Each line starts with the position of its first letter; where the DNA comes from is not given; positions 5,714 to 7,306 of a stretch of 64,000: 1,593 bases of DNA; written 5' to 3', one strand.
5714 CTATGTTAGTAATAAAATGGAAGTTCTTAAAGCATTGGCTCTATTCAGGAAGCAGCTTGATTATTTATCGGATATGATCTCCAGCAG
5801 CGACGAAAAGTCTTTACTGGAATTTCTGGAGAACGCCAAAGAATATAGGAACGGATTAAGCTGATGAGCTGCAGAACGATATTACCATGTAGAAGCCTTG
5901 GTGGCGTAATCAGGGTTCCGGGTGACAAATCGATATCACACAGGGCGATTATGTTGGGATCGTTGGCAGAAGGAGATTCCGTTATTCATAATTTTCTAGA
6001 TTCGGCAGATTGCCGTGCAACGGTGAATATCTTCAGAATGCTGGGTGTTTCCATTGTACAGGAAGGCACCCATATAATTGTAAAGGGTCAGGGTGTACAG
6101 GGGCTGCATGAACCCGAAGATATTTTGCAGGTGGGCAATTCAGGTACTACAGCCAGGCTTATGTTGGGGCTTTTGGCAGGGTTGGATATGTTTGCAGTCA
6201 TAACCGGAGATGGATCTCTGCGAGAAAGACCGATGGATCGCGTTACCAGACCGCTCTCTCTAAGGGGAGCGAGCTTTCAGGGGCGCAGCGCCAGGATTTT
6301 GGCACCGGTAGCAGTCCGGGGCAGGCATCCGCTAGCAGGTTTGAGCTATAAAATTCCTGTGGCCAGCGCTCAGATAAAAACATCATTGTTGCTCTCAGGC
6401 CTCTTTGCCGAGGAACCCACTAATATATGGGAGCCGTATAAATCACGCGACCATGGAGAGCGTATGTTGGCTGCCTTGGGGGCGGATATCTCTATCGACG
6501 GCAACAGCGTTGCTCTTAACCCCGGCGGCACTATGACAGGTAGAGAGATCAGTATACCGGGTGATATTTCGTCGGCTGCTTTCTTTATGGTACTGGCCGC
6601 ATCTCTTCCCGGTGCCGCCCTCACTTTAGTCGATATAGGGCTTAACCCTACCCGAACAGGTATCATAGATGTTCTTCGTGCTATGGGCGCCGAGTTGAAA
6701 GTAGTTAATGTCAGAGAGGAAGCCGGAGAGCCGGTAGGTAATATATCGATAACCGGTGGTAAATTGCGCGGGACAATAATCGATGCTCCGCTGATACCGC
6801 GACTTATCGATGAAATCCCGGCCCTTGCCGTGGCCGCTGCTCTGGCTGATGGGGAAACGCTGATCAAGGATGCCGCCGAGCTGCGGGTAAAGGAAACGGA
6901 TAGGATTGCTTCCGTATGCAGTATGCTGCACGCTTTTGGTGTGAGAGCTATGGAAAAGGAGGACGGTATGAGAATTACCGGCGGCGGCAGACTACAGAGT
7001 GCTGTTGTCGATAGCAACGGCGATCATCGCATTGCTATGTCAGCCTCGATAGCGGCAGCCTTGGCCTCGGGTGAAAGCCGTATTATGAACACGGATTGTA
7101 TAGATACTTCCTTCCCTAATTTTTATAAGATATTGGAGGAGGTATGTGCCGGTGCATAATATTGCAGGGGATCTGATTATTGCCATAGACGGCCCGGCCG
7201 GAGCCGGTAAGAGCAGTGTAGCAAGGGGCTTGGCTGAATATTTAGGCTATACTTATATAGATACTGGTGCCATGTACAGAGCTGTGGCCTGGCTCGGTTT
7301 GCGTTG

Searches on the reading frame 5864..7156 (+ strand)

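Call 50: search_protein_families(library=pfam, proteins=[window:5864-7156:+], max_evalue=0.00001)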
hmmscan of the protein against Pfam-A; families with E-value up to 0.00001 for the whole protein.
window:5864-7156:+ (431 aa): 1 family
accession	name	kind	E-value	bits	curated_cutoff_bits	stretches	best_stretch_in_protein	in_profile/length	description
PF00275.25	EPSP_synthase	-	2.5e-109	366.2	22.8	1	11-423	6-416/417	EPSP synthase (3-phosphoshikimate 1-carboxyvinyltransferase)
